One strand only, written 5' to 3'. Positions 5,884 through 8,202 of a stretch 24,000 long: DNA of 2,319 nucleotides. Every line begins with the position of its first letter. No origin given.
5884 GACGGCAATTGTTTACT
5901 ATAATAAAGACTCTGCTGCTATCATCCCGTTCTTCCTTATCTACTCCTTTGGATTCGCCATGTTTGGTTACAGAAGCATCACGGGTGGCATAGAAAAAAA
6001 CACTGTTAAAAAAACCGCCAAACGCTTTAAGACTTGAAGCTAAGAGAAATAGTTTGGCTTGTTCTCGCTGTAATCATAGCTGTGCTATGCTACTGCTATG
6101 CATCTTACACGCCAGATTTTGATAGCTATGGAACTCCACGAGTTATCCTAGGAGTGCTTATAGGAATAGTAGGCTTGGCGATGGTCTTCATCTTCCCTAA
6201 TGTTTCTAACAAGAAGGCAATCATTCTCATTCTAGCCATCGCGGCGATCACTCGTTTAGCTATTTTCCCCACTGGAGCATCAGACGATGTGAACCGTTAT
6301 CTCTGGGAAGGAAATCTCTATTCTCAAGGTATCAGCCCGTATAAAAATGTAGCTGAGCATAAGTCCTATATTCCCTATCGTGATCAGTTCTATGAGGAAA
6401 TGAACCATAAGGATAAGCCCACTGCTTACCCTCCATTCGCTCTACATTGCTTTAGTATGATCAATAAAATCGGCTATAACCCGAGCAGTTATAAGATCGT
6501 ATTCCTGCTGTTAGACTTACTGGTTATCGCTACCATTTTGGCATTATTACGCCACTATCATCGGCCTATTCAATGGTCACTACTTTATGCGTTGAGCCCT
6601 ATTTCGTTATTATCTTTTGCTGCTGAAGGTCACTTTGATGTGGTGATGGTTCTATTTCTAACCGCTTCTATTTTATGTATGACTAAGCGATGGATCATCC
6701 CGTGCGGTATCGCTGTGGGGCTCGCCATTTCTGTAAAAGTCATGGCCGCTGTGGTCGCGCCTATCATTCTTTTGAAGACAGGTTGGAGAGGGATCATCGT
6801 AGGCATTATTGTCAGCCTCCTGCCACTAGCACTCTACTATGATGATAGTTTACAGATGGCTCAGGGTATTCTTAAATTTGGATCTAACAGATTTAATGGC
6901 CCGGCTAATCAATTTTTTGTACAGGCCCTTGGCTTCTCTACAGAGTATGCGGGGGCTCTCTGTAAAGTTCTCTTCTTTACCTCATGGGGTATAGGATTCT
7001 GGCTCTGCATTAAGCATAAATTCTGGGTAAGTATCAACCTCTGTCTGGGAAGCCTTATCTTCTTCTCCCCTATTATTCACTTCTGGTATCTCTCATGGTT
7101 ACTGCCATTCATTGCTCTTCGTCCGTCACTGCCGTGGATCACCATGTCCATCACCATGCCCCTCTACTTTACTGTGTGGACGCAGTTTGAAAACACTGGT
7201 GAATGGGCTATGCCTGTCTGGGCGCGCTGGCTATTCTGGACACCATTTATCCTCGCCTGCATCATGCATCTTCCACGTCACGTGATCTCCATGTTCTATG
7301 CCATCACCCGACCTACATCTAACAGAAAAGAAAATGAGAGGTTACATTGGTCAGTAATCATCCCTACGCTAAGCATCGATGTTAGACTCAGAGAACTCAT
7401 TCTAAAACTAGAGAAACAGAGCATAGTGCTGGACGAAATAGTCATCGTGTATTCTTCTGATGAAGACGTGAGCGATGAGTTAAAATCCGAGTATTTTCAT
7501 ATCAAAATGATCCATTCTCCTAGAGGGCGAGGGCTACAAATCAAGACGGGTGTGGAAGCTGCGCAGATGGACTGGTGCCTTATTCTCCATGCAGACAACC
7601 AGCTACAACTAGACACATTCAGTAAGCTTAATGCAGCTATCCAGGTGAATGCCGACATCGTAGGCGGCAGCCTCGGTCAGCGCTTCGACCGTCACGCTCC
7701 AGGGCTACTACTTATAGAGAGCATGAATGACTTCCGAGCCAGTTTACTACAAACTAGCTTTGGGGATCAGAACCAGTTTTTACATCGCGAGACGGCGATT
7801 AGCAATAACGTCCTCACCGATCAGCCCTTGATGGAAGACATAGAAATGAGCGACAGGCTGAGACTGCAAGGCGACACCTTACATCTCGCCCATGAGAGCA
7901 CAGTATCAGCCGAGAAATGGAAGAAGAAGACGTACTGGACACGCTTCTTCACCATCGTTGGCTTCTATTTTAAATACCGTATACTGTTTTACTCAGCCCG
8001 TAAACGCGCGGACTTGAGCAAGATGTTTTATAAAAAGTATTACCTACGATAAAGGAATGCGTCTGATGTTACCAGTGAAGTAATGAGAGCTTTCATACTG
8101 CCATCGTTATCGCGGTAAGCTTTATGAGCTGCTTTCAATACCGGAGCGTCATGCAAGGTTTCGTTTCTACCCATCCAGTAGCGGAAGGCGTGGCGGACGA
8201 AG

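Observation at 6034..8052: Transferase 2 of the arsenosugar set is fused to a large GT-C-like polytopic membrane domain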

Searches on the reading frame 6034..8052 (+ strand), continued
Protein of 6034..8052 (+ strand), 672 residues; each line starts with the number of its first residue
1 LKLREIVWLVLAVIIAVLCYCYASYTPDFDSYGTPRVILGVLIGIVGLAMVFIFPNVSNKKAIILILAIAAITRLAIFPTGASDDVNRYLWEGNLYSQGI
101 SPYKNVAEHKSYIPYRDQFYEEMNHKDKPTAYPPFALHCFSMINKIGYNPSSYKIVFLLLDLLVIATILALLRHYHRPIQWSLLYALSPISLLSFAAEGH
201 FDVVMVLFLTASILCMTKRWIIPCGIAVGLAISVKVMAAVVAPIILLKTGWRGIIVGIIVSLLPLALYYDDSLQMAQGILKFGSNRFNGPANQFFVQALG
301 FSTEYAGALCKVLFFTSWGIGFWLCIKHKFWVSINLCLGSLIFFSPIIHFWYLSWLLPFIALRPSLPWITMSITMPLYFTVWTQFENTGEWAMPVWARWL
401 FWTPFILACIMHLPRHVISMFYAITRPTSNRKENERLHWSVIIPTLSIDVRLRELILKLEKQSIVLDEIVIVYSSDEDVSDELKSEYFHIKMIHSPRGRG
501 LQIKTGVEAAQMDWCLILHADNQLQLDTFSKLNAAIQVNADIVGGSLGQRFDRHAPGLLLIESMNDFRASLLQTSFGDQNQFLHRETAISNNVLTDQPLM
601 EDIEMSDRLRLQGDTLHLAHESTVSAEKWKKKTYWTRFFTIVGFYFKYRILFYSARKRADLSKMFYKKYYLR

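Call 18: predict_structure(alignment_id=A1)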
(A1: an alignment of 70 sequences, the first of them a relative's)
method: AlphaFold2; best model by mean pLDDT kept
length: 672 residues; sequences in the alignment: 70
mean_pLDDT: 94.3   pTM: 0.94
mean pLDDT of the five models: 94.3, 94.0, 93.7, 93.2, 93.0
residues with pLDDT >= 90: 593; 70-90: 68; 50-70: 11; < 50: 0
segments of 3 or more residues with pLDDT < 50: none
pLDDT, mean of each block of 10 residues (from residue 1): 93 99 94 93 98 96 98 98 96 96 95 97 94 95 98 98 99 97 98 97 98 97 98 96 97 98 91 89 82 92 94 97 94 95 93 97 96 96 94 92 93 88 79 84 94 95 97 81 88 94 98 96 96 94 95 95 96 92 97 96 95 93 94 95 95 93 93 63
secondary structure, 60 per line:
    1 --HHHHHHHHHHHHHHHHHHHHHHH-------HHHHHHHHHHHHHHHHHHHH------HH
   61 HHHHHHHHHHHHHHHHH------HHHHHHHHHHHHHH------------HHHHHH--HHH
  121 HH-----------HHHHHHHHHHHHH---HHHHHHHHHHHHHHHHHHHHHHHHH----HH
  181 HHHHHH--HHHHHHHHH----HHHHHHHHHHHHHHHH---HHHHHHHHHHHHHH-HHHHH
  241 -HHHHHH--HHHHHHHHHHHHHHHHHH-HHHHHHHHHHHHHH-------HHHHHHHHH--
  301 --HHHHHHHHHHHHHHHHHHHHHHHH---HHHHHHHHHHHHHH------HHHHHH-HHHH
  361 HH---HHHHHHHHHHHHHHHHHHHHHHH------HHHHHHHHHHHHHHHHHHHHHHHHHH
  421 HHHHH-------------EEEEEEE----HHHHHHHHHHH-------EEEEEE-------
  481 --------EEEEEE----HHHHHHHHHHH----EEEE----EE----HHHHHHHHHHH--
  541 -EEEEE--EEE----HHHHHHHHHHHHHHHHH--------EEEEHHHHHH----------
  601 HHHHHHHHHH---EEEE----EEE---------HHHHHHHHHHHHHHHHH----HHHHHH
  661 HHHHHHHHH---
elements in order: H3-25 H33-52 H59-77 H84-97 H110-115 H118-122 H134-146 H150-174 H179-186 H189-197 H202-217 H221-234 H236-240 H242-247 H250-267 H269-282 H290-298 H303-326 H330-343 H350-355 H357-362 H366-388 H395-425 E439-445 H450-460 E468-473 E489-494 H499-509 E514-517 H528-538 E542-546 E549-551 H556-572 E581-584 H585-590 H601-610 E614-617 E622-624 H634-650 H655-669
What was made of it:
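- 6034..8052 (+): Whole 672-aa bifunctional ORF (GT-C::GT2), TTG start. AlphaFold model pLDDT 94.3, pTM 0.94 (call 18).
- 6274..6312 (+): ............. loop (residues 81-93). D84/D85 sit at the N-terminal tip of a short helix (84-97), with Y89 four residues after D85. Helix 84-97 in the model (call 18).
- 7216..7344 (+): Last, longest TM helix (residues 395-425) plus a basic linker (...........) leading into the GT2 domain. Helix in the model (call 18).
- Checked: The N-terminal 430 residues are all-helical membrane protein in a confident AlphaFold model (pLDDT 94.3, pTM 0.94, call 18).
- pTM of 0.94 for the full-length model implies a fixed interface between the two domains (call 18). The linker and both domains are modelled confidently as one chain (call 18).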

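Call 19: find_related_loci(query=A1, collection=genome_contigs, flank=10000)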
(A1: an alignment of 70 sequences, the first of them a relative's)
Query A1 (672 aa) in genome_contigs; peptide patterns used: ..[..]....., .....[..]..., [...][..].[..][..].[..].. (x = any residue, [..] = any of these).
599 stretches matched a pattern (row limit reached: there are more); 582 encode a relative of the query (tblastn E <= 1e-3); the best 80 are kept; 79 distinct loci.
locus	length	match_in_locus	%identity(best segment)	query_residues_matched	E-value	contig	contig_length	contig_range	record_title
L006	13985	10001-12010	56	1-670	0e+0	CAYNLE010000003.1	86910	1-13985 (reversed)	MAG TPA_asm: uncultured Verrucomicrobiales bacterium isolate SRP114822_co1_69 genome assembly, contig: NODE_23_length_86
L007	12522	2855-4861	52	1-670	0e+0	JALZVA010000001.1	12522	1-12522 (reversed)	MAG: Akkermansiaceae bacterium isolate g2_MAG_00015 g2_MAG_00015_000000000001, whole genome shotgun sequence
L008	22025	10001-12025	43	1-670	4e-166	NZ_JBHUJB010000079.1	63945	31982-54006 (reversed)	Rubritalea tangerina strain KCTC 12907 GCM70020105_2, whole genome shotgun sequence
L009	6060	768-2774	42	4-670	2e-164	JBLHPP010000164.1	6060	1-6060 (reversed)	MAG: Crocinitomicaceae bacterium isolate 3300055526_71 Ga0535637_0031747, whole genome shotgun sequence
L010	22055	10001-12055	37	1-670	5e-132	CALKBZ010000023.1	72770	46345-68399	MAG: uncultured Opitutales bacterium isolate FRAM_RAS_EGC1617_bin31 genome assembly, contig: FRAM_EGC1617_bin31-23, whol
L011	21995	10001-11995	37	1-670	1e-131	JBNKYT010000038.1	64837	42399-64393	MAG: Puniceicoccaceae bacterium isolate D1D2.bin.15.orig k141_1413242, whole genome shotgun sequence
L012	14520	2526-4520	47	4-670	0e+0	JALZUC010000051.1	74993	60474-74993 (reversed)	MAG: Akkermansiaceae bacterium isolate g1_MAG_00001 g1_MAG_00001_000000000051, whole genome shotgun sequence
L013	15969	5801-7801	36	4-670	4e-129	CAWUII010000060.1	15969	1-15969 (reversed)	MAG: uncultured Opitutae bacterium isolate SRR17458638_binner13_4_1705322972 genome assembly, contig: ERZ21854027.315, w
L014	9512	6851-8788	35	1-643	1e-128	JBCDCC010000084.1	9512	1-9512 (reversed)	MAG: Verrucomicrobiota bacterium isolate P01_F01_bin.98 k141_1964920_length_9512_cov_10.0081, whole genome shotgun seque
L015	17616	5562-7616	36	1-670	4e-121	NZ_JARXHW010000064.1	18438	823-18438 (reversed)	Thalassobacterium maritimum strain SDUM461003 scaffold_64_length=18439, whole genome shotgun sequence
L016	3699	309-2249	37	26-670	2e-122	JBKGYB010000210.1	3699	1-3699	MAG: Opitutales bacterium isolate C1M08_19 NODE_21120_length_3699_cov_8.784029, whole genome shotgun sequence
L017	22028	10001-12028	36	2-670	8e-117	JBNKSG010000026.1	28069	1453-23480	MAG: Opitutaceae bacterium isolate B1B2.bin.1.strict NODE_26_length_28069_cov_3.189590, whole genome shotgun sequence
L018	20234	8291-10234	35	11-670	3e-112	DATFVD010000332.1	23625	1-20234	MAG TPA_asm: Terriglobales bacterium isolate SMAG_U9455 k141_1683572, whole genome shotgun sequence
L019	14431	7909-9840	34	18-670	1e-110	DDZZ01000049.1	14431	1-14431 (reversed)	MAG TPA_asm: Opitutales bacterium UBA2995 UBA2995_contig_26603, whole genome shotgun sequence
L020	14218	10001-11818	34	54-670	1e-109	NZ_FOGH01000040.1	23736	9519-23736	Nitrosomonas sp. Nm51, whole genome shotgun sequence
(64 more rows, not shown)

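Call 23: fold_search(model_id=the predicted structure, library=pdb)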
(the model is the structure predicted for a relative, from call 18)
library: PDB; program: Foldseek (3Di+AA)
matches with E <= 10: 846; with E <= 0.001: 68
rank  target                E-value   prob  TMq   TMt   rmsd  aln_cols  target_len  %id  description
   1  9omk_B                5.0e-06  1.00  0.22  0.55   5.3       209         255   19  WrtF fucosyltransferase - trisaccharide acceptor (released 2025-10-29)
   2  9omn_B                9.0e-06  1.00  0.23  0.52   5.4       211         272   18  WrtF fucosyltransferase - GDP-2-deoxy-2-fluoro-beta-L-fucose (released 2025-10-29)
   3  9omh_A                1.1e-05  1.00  0.21  0.50   4.6       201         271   19  WrtF fucosyltransferase - Apo (released 2025-10-29)
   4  9oml_B                1.8e-05  1.00  0.23  0.51   5.5       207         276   18  WrtF fucosyltransferase - acetylated trisaccharide acceptor (released 2025-10-29)
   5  8bz8_B                2.4e-05  1.00  0.25  0.27  10.4       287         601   17  Crystal structure of the L. monocytogenes RmlT D198A variant in complex with TDP-rhamnose (released 2023-12-27)
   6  8bz7_B                2.5e-05  1.00  0.25  0.27  10.5       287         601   17  Crystal structure of the L. monocytogenes RmlT in complex with TDP-rhamnose (released 2023-12-27)
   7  9omm_B                2.9e-05  1.00  0.21  0.48   6.8       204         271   20  WrtF fucosyltransferase - tetrasaccharide product (released 2025-10-29)
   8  9omj_A                3.1e-05  1.00  0.23  0.52   5.0       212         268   17  WrtF fucosyltransferase - GDP-beta-L-fucose (released 2025-10-29)
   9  8bz7_E                3.4e-05  1.00  0.25  0.27  10.5       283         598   18  Crystal structure of the L. monocytogenes RmlT in complex with TDP-rhamnose (released 2023-12-27)
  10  9omm_A                3.6e-05  1.00  0.20  0.49   6.7       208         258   18  WrtF fucosyltransferase - tetrasaccharide product (released 2025-10-29)
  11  8bz8_E                3.9e-05  1.00  0.25  0.27  10.2       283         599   19  Crystal structure of the L. monocytogenes RmlT D198A variant in complex with TDP-rhamnose (released 2023-12-27)
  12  9gzk_C                4.0e-05  1.00  0.26  0.28   7.4       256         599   16  Crystal structure of the L. monocytogenes RmlT in complex with 4-RboP-(CH2)6NH2 (released 2024-12-18)
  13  8bz6_B                4.0e-05  1.00  0.24  0.27  10.4       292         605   18  Crystal structure of the L. monocytogenes RmlT in complex with UDP-glucose (released 2023-12-27)
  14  9omn_A                4.4e-05  1.00  0.22  0.53   5.4       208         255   18  WrtF fucosyltransferase - GDP-2-deoxy-2-fluoro-beta-L-fucose (released 2025-10-29)
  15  8bz7_D                4.8e-05  1.00  0.24  0.27  10.4       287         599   18  Crystal structure of the L. monocytogenes RmlT in complex with TDP-rhamnose (released 2023-12-27)
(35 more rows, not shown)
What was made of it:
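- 7345..8049 (+): Cytoplasmic GT2 (GT-A fold) domain, TIGR04283-like but sub-threshold. Foldseek GT-A matches include WrtF, RmlT, TarS and PcManGT (call 23).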

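Call 26: search_solved_structures(query=A1, max_evalue=1)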
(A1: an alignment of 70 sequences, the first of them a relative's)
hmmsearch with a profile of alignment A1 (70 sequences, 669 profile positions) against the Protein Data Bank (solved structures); distinct sequences matched with E-value up to 1: 43.
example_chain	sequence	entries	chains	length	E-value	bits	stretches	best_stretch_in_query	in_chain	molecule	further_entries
9omh_A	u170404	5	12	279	2.2e-15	59.2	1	434-540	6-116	Glycosyltransferase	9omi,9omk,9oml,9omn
9omm_A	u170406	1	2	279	2.2e-15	59.2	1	434-540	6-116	Glycosyltransferase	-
9omj_A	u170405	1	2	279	2.2e-15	59.2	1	434-540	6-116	Glycosyltransferase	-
2z87_A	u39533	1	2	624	1.7e-14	56.3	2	432-538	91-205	Chondroitin synthase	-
2z86_A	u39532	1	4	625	1.7e-14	56.3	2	432-538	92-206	Chondroitin synthase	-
5mlz_A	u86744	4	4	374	6.6e-14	54.3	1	431-546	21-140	Dolichol monophosphate mannose synthase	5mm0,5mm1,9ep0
6p61_A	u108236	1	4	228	8.9e-11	44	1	426-537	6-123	Glycosyltransferase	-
3bcv_A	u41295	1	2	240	1.6e-10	43.1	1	434-533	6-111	Putative glycosyltransferase protein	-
9hwj_A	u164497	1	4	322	7.3e-10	40.9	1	431-579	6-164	Undecaprenyl-phosphate 4-deoxy-4-formamido-L-arabinose transferase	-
5tze_C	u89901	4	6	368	1.2e-09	40.3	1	434-536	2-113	Glycosyl transferase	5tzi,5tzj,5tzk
5hea_A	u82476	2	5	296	1.7e-09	39.7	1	434-550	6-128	Putative glycosyltransferase (GalT1)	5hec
5tz8_A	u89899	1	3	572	2.4e-09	39.2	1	434-536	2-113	Glycosyl transferase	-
8vxh_A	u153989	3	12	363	1.1e-08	37.1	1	430-542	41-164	Undecaprenyl-phosphate 4-deoxy-4-formamido-L-arabinose transferase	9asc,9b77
9bhc_C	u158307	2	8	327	1.1e-08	37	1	431-542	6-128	Undecaprenyl-phosphate 4-deoxy-4-formamido-L-arabinose transferase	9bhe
4y6n_A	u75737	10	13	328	3e-08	35.6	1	428-519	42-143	Glucosyl-3-phosphoglycerate synthase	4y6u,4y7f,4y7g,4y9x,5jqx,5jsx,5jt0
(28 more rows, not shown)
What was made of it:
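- Closest known: Three-component periplasmic glycosylation systems. Same: The profile hits DPMS (6.6e-14), ArnC (7e-10) and GtrB (1e-7) (call 26).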

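Call 29: find_encoding_contigs(protein=P0022, flank=8000, max_places=1)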
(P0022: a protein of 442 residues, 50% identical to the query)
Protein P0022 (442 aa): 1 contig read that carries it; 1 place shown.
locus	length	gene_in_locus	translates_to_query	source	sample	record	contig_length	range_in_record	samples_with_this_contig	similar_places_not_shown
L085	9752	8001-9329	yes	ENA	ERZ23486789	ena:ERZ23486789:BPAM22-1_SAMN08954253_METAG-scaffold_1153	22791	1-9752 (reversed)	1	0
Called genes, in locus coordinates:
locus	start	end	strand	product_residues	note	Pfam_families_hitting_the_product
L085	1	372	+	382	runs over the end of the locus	PF12704:MacB_PCD, PF02687:FtsX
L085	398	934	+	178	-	-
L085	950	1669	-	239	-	-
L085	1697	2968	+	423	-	PF16491:Peptidase_M48_N, PF01435:Peptidase_M48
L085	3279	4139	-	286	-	-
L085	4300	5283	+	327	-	PF00493:MCM (faint), PF20030:bpMoxR, PF07726:AAA_3, PF07728:AAA_5, PF17863:AAA_lid_2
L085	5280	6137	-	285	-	PF01557:FAA_hydrolase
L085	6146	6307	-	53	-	PF10262:Rdx (weak)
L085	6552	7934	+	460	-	PF00884:Sulfatase, PF01663:Phosphodiest (faint), PF16347:SGSH_C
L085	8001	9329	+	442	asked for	PF26314:MptA_B_family, PF09594:GT87 (weak)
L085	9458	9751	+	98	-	?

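Call 43: search_protein_families(library=ncbifam, alignment_id=A1, max_evalue=2e-53)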
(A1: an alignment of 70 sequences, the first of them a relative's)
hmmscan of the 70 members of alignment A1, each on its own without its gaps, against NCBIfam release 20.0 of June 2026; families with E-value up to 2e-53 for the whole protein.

A. member 1, P0001 (672 aa): 0 families

B. families by the number of members that match (of 70 scanned): 1 family
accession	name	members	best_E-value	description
TIGR04283.1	glyco_like_mftF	1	3.6e-55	TIGR04283 family arsenosugar biosynthesis glycosyltransferase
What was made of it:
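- On TIGR04283 arsenosugar biosynthesis glycosyltransferase (NCBIfam equivalog): Only 1 of 70 fused homologues reaches E <= 2e-53, about 182 bits (call 43).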

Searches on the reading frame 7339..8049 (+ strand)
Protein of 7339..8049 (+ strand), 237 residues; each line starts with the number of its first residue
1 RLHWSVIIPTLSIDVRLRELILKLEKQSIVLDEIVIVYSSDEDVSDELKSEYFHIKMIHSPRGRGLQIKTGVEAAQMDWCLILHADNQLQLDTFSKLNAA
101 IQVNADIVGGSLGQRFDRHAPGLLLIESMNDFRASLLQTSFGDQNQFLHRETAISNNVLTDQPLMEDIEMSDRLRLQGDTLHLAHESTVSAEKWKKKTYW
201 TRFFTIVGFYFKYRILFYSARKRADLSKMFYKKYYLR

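Call 40: search_protein_representatives(protein=window:7339-8049:+)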
Query: 237 residues. Proteins with E-value up to 0.001 (for the whole library): 3266; up to 1e-10: 681; up to 1e-30: 33. The best 150 are listed.
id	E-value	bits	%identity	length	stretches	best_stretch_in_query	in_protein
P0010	1.7e-72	260.2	53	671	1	2-236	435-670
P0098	4.1e-68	245.9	51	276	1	4-235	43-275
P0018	1.4e-60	221.3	50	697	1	5-235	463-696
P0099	4.4e-55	203.3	43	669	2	4-233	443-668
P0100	4.0e-53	196.9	44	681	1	5-235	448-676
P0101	5.8e-46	173.4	74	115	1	129-235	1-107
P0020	8.0e-43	163.2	42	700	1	5-235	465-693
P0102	2.2e-41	158.5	40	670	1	5-235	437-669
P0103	4.8e-41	157.4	39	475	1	5-235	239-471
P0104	3.9e-40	154.4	36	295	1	5-237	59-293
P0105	3.8e-39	151.2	38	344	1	4-236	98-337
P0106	1.7e-37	145.7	40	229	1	22-236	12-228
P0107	1.3e-36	142.8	36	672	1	5-235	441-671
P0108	1.8e-36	142.4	36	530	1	5-235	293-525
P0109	3.1e-36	141.6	34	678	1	5-235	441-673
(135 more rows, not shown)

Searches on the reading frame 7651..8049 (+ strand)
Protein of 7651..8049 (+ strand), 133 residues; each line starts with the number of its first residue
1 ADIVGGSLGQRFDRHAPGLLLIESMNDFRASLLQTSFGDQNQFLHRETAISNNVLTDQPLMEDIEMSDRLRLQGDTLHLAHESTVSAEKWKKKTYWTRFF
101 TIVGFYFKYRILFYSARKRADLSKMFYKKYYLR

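Call 62: search_solved_structures(query=A4, max_evalue=10, show_alignments=5)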
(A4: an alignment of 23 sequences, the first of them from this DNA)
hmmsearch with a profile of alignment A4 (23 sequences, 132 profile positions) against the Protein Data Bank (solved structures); distinct sequences matched with E-value up to 10: 0.
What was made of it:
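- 7762..7845 (+): G577-D578-Q579 and M600-E601-D602-x-E604, invariant acceptor-side motifs. No solved homologue for this half (call 62).
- On Three-component (GtrB-type GT2 / flippase / GT-C) periplasmic glycosylation system: The acceptor-side half has no PDB match (call 62).
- Its acceptor-side half has no solved relative (call 62). No acceptor evidence either way (call 62).
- Tried and rejected: A sub-profile of residues 540-672 finds nothing at E <= 10 (call 62).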
